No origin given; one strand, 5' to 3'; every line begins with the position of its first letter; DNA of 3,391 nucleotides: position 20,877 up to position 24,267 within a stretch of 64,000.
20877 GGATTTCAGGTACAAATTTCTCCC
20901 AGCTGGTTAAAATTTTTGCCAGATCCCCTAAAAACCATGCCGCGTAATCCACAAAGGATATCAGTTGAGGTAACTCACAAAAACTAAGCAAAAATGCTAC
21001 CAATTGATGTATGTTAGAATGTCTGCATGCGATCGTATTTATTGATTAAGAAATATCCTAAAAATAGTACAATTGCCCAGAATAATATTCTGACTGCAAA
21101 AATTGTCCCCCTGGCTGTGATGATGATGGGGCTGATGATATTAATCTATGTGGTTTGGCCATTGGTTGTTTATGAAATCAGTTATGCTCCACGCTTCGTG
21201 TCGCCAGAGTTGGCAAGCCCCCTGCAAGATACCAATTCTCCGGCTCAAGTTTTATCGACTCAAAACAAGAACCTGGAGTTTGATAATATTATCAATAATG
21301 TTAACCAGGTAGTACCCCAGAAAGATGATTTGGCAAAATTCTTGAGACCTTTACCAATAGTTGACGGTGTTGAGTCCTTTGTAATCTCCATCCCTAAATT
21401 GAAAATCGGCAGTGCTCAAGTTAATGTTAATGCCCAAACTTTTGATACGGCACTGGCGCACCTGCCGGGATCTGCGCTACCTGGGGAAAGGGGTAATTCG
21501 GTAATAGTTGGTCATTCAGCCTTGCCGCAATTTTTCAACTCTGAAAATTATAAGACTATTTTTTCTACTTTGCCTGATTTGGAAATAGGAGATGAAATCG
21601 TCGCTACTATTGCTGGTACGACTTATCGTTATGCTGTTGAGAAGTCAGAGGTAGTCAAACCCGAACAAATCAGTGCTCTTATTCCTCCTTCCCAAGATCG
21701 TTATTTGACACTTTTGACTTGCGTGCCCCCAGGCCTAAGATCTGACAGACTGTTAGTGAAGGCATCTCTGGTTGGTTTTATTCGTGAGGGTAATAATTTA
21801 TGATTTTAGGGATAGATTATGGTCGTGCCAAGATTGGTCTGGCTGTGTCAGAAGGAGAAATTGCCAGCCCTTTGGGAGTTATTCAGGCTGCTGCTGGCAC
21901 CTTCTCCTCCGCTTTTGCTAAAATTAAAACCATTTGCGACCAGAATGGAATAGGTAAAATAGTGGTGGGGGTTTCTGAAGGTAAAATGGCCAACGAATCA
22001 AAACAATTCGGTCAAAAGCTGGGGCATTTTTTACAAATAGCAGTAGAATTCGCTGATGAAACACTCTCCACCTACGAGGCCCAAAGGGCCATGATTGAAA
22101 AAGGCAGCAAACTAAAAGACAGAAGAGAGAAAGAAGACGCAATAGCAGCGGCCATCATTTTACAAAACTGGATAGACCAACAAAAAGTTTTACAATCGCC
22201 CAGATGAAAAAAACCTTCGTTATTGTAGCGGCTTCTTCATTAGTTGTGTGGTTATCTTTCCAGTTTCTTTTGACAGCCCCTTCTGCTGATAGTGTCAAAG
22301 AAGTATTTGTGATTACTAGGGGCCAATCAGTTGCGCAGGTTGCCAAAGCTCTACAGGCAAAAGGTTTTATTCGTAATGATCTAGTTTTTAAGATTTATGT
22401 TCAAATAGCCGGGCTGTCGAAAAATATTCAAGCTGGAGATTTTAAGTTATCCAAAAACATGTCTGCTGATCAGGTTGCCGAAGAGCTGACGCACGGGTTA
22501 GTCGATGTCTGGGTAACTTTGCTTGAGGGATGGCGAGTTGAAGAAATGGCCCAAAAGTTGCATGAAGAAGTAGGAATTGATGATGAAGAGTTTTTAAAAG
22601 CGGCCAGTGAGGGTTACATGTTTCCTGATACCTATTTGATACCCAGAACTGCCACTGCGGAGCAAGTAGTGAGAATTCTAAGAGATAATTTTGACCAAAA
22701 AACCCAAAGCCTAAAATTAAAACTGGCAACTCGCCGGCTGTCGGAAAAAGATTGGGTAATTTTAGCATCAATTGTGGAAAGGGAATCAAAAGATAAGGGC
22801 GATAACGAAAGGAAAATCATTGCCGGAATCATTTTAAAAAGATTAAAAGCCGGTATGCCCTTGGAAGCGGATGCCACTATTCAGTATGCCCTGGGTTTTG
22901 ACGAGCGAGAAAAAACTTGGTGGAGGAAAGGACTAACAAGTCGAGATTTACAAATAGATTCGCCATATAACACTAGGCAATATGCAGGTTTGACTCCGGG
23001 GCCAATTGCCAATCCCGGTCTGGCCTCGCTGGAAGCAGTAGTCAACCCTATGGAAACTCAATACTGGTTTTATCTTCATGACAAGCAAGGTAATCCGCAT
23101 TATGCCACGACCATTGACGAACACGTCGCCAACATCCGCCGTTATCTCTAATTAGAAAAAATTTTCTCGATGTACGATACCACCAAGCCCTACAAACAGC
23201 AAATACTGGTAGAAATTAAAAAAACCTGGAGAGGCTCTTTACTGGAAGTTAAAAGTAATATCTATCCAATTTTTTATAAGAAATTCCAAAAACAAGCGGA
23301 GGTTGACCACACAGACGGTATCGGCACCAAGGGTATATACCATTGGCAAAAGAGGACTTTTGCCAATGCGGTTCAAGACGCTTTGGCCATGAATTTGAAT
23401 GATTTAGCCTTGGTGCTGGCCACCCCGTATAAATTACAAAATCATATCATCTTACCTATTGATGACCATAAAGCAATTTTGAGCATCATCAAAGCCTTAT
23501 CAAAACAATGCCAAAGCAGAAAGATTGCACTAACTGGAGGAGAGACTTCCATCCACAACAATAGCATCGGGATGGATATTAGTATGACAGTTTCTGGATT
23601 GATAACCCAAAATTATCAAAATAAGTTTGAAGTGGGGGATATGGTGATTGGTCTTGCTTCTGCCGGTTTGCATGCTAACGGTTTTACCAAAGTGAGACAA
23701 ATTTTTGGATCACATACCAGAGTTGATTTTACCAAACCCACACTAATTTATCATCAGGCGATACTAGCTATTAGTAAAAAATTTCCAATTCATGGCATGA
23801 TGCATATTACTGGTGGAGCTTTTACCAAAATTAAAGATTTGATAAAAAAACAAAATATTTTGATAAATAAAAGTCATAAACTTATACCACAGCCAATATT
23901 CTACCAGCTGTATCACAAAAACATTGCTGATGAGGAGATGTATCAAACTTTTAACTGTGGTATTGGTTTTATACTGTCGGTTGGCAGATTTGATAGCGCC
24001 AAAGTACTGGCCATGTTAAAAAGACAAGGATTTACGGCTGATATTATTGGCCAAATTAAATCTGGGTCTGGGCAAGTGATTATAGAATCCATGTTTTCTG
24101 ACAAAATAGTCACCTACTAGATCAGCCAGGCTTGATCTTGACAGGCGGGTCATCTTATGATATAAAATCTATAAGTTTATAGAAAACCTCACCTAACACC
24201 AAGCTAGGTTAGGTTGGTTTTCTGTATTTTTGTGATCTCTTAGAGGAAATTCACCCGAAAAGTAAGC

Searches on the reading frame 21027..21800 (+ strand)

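Call 46: search_protein_families(library=pfam, proteins=[window:21027-21800:+], max_evalue=0.0001)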
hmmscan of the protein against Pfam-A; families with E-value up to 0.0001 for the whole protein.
window:21027-21800:+ (258 aa): 1 family
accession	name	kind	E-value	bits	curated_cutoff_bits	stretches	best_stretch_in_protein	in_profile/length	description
PF04203.18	Sortase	-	5.8e-23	81.4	26.6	1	120-249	1-125/125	Sortase domain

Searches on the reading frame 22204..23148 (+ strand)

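Call 46: search_protein_families(library=pfam, proteins=[window:22204-23148:+], max_evalue=0.0001)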
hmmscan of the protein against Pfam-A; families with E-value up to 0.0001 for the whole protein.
window:22204-23148:+ (315 aa): 1 family
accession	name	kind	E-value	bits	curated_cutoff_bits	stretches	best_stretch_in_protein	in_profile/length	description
PF02618.21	YceG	-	2.6e-78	263.7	32.4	1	35-313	1-275/275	YceG-like family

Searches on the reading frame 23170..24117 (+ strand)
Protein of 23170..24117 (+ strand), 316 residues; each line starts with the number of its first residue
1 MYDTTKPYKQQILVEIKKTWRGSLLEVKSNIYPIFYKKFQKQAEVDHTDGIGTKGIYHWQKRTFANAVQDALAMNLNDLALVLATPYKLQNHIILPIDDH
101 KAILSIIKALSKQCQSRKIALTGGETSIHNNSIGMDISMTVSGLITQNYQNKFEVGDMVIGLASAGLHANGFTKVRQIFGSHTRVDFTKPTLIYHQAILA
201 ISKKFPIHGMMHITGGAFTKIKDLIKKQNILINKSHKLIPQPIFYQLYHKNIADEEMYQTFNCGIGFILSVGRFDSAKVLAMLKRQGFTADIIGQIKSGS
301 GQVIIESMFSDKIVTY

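Call 46: search_protein_families(library=pfam, proteins=[window:23170-24117:+], max_evalue=0.0001)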
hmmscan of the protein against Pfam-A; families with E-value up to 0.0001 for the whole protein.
window:23170-24117:+ (316 aa): 2 families
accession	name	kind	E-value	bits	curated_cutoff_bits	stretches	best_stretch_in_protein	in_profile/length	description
PF02769.27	AIRS_C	-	7.5e-20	72.1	23.1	1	154-302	1-151/156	AIR synthase related protein, C-terminal domain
PF00586.29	AIRS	-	7.5e-11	42.9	24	1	42-145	13-112/112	AIR synthase related protein, N-terminal domain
